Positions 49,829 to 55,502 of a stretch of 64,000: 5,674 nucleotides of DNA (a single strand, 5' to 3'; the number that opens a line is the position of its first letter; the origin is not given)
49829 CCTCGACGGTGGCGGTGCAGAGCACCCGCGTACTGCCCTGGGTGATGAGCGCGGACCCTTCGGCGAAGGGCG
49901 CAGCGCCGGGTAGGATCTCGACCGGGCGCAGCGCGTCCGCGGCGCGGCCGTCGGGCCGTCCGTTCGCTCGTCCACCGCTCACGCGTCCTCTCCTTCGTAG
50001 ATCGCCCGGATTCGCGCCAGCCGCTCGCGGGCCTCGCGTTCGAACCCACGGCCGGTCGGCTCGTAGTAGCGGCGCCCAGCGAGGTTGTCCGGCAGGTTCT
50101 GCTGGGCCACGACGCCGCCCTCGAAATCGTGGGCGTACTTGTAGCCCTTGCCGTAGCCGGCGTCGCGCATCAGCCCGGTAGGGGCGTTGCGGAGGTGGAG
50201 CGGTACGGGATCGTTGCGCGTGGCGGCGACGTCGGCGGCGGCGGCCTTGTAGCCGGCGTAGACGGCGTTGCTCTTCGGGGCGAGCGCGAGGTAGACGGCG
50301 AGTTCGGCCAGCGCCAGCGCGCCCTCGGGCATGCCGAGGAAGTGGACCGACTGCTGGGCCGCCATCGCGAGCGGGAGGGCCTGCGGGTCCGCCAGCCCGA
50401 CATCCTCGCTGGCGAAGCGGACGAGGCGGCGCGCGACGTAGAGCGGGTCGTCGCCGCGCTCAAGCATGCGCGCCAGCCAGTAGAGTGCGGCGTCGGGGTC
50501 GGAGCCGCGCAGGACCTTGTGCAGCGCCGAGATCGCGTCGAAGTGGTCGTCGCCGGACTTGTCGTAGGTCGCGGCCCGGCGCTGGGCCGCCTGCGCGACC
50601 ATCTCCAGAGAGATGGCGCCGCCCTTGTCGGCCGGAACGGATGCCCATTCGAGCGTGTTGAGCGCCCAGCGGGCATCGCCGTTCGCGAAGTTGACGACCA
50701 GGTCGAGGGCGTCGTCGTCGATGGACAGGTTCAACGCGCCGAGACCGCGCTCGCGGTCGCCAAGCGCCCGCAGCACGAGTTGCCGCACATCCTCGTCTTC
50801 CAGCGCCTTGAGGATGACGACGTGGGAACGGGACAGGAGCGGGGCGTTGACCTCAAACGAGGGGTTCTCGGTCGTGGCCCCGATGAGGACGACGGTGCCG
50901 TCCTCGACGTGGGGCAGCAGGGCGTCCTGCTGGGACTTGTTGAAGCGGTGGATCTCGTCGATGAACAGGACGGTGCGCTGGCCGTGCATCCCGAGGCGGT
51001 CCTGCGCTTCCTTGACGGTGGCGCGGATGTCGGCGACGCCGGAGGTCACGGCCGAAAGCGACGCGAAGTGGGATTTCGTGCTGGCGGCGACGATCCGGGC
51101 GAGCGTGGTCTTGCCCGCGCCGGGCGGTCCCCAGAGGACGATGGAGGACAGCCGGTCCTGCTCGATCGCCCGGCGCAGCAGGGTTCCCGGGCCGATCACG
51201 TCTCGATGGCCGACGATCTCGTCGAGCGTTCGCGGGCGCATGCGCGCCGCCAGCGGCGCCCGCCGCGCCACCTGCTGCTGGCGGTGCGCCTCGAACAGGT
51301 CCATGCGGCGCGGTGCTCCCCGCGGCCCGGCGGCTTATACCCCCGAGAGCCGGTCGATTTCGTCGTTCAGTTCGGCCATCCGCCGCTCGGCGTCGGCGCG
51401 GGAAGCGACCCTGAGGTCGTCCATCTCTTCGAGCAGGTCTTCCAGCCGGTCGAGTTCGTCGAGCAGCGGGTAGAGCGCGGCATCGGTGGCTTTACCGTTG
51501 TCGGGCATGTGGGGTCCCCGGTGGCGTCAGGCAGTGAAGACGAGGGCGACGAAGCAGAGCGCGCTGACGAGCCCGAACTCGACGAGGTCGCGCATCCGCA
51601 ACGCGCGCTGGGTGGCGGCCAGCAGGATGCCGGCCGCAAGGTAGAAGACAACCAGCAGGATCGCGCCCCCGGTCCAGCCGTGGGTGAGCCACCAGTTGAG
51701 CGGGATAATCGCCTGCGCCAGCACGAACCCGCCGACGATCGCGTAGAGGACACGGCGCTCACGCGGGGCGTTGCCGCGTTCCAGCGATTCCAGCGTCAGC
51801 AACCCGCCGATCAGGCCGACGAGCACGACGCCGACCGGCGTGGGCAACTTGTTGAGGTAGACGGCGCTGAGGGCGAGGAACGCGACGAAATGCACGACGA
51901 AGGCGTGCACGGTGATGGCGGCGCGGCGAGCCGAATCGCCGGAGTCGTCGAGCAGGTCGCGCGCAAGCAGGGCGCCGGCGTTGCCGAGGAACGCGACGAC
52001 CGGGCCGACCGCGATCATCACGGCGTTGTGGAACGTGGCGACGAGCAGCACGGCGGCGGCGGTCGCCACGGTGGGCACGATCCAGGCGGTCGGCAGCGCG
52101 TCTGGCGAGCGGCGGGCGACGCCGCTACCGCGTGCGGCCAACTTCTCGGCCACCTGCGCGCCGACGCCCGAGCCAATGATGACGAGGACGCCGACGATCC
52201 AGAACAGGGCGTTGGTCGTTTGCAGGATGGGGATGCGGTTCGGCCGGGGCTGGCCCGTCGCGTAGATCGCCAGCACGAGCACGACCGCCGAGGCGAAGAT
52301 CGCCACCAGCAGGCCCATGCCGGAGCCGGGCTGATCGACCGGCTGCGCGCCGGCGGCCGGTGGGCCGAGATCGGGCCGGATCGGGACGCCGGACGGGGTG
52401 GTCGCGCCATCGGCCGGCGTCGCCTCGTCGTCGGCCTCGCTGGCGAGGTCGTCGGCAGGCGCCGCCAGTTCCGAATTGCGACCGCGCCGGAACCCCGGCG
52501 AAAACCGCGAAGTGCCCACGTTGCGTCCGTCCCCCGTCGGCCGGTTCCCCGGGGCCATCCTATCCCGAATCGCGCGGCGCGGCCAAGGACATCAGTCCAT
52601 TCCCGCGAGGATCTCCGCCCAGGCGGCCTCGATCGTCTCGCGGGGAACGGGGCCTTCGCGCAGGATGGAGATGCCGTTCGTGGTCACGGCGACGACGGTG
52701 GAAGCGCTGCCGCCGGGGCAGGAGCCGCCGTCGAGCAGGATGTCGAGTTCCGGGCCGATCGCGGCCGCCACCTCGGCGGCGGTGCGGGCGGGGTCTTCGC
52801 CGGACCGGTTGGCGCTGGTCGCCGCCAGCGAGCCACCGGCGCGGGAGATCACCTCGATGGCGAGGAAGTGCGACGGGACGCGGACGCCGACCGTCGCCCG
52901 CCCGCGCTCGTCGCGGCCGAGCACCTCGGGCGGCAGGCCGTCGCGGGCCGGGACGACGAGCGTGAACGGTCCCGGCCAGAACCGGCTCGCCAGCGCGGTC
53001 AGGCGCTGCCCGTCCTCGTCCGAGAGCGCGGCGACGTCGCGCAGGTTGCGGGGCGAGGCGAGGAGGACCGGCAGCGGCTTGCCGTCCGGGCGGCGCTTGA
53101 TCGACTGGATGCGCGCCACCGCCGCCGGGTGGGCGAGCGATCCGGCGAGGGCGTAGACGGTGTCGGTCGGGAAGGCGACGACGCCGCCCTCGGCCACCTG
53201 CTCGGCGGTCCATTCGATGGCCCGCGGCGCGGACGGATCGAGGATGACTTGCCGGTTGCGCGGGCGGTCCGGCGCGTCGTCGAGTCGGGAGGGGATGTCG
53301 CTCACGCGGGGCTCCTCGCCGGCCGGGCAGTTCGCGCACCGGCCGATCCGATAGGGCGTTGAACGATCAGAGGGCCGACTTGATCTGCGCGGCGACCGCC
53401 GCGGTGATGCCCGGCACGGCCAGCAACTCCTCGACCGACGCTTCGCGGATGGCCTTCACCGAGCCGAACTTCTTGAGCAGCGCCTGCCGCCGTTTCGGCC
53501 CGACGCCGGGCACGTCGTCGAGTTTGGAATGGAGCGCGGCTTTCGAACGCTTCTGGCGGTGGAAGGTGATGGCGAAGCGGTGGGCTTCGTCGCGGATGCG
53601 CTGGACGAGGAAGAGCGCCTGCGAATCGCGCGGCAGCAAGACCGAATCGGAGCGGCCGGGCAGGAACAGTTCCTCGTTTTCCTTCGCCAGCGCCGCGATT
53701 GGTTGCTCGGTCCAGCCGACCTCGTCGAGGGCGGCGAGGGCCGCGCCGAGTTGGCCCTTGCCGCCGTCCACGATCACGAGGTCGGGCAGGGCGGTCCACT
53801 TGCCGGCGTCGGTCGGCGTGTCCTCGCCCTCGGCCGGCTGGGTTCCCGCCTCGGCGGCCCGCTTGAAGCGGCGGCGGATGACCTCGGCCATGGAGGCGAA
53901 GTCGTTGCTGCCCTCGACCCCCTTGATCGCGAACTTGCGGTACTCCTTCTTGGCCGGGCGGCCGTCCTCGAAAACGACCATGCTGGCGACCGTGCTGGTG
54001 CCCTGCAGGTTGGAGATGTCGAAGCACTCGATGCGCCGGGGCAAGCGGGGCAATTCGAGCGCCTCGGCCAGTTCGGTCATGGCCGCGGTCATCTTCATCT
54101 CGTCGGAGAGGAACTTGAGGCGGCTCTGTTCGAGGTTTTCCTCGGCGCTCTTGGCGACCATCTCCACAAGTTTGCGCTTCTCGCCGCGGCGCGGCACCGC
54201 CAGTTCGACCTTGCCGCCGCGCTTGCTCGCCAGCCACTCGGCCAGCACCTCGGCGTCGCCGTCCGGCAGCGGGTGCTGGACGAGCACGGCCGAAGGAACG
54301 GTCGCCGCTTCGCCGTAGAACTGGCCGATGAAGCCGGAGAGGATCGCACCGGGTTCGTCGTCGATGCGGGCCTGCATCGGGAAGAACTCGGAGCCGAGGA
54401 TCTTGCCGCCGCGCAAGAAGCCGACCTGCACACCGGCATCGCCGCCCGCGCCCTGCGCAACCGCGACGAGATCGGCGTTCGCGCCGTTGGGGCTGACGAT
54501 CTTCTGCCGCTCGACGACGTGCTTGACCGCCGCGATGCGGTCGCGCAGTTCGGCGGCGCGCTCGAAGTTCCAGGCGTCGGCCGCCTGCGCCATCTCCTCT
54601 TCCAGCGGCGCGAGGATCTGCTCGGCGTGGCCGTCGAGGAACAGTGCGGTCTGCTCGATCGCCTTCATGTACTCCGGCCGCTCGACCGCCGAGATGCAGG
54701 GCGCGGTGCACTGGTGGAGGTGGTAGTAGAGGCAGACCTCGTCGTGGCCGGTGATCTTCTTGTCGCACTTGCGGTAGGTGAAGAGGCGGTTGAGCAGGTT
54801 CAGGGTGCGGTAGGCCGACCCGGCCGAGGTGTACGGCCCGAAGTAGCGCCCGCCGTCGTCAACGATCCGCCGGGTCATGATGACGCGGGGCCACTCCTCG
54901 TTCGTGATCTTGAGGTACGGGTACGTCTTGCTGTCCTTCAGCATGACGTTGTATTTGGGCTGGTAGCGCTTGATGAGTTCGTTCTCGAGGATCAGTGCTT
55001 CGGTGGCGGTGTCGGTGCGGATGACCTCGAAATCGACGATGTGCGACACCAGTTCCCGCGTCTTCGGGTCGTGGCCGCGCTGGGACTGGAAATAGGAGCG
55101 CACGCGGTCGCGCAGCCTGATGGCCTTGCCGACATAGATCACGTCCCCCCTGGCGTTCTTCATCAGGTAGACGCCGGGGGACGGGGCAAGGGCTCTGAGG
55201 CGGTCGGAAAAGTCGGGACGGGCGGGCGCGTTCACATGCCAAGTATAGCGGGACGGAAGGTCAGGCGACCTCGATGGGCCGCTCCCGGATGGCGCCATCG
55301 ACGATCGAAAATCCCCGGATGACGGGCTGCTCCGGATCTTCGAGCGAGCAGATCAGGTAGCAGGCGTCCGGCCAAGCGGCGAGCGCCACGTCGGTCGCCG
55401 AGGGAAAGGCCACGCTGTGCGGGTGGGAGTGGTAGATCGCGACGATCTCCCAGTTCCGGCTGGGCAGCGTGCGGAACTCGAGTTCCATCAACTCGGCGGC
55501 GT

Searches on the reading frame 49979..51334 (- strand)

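Call 36: search_protein_families(library=ncbifam, proteins=[window:49979-51334:-], max_evalue=1e-10)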
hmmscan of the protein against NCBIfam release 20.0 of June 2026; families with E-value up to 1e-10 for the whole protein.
window:49979-51334:- (451 aa): 26 families (the best 25 are shown)
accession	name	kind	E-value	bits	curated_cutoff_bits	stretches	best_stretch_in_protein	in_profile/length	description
NF009881.0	PRK13341.1-2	equivalog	6.1e-168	560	651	1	11-443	1-435/736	AAA family ATPase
NF009883.0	PRK13341.1-4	equivalog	1.5e-149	499.2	668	1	11-444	4-439/729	AAA family ATPase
NF009882.0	PRK13341.1-3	equivalog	8.6e-124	414.2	1197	1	12-442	4-436/734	AAA family ATPase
NF009880.0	PRK13341.1-1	equivalog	2.2e-97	326.8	891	1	26-444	6-407/599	AAA family ATPase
NF011289.0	PRK14700.1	equivalog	6.8e-67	225.7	570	1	140-445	1-297/300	recombination factor protein RarA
NF001679.0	PRK00440.1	equivalog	3.7e-19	68.9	303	1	30-248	10-222/322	replication factor C small subunit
TIGR02397.1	dnaX_nterm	equivalog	7.3e-19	68.2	250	0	95-307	94-286/355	DNA polymerase III subunit gamma/tau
NF000868.0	PRK00080.1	equivalog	1.2e-18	67.1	282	1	23-147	10-130/330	Holliday junction branch migration DNA helicase RuvB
NF011523.0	PRK14962.1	equivalog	1.5e-16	60.3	576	0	95-249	94-238/474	DNA polymerase III subunits gamma and tau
TIGR02902.1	spore_lonB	equivalog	3.1e-16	59.1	723.3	0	18-112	45-136/531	ATP-dependent protease LonB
TIGR00635.1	ruvB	equivalog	6.1e-16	58.3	299.05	1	37-145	3-107/305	Holliday junction branch migration DNA helicase RuvB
NF011514.0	PRK14953.1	equivalog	1.3e-15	57.3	536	0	95-236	96-229/488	DNA polymerase III subunits gamma and tau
NF003229.0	PRK04195.1-5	equivalog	9.5e-15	54.2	280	1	24-258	3-235/413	replication factor C large subunit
NF011512.0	PRK14950.1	equivalog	1e-13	51.3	593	0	31-84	9-60/585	DNA polymerase III subunits gamma and tau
NF009067.0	PRK12402.1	equivalog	3.9e-13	49.1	317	0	103-252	109-248/340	replication factor C small subunit 2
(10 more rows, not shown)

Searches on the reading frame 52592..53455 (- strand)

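Call 36: search_protein_families(library=ncbifam, proteins=[window:52592-53455:-], max_evalue=1e-10)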
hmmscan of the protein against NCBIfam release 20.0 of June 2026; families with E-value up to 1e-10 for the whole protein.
window:52592-53455:- (287 aa): 2 families
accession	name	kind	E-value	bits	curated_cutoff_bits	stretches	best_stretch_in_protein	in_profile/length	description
TIGR00057.1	TIGR00057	equivalog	2.1e-43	147.9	123.2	1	77-276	8-198/202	L-threonylcarbamoyladenylate synthase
NF007919.1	PRK10634.1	equivalog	1.6e-20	73.3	175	1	85-243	3-155/176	L-threonylcarbamoyladenylate synthase type 1 TsaC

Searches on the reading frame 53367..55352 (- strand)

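Call 36: search_protein_families(library=ncbifam, proteins=[window:53367-55352:-], max_evalue=1e-10)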
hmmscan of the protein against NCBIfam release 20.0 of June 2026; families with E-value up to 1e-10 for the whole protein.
window:53367-55352:- (661 aa): 14 families
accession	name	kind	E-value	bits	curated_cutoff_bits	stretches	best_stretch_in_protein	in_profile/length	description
NF001824.0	PRK00558.1-5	equivalog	7.2e-181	602.9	451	1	54-661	13-644/652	excinuclease ABC subunit UvrC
TIGR00194.1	uvrC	equivalog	1.2e-177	592.2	285.45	1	51-642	4-574/574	excinuclease ABC subunit UvrC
NF011263.0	PRK14669.1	equivalog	9.7e-165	549.6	1108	1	47-653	2-596/624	excinuclease ABC subunit C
NF011260.0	PRK14666.1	equivalog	5.7e-135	451.7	649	2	55-361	9-316/698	excinuclease ABC subunit C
NF011262.0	PRK14668.1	equivalog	2.5e-127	425.7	544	1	50-661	8-577/577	excinuclease ABC subunit C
NF011261.0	PRK14667.1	equivalog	3.8e-115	385.5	818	1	57-660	15-564/567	excinuclease ABC subunit C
NF011266.0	PRK14672.1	equivalog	2e-108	363.6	1504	2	55-382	16-333/691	excinuclease ABC subunit C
NF011264.0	PRK14670.1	equivalog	3.5e-97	326.1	1021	1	51-658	11-586/602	excinuclease ABC subunit C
NF005906.0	PRK07883.1-4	equivalog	1.7e-68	231.4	495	1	52-397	209-549/563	DEDD exonuclease domain-containing protein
NF005907.0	PRK07883.1-5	equivalog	1.3e-50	172.4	454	1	55-378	227-543/584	DEDD exonuclease domain-containing protein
NF005905.0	PRK07883.1-3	equivalog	6.5e-39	134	508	1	54-318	222-483/581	DEDD exonuclease domain-containing protein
NF005904.0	PRK07883.1-2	equivalog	2.8e-32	111.8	969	1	54-322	228-496/584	DEDD exonuclease domain-containing protein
NF005903.0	PRK07883.1-1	equivalog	9.3e-30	103.6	1038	1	54-319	244-505/642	DEDD exonuclease domain-containing protein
NF007833.0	PRK10545.1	equivalog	3.3e-11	42.9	367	1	50-225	26-199/289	excinuclease Cho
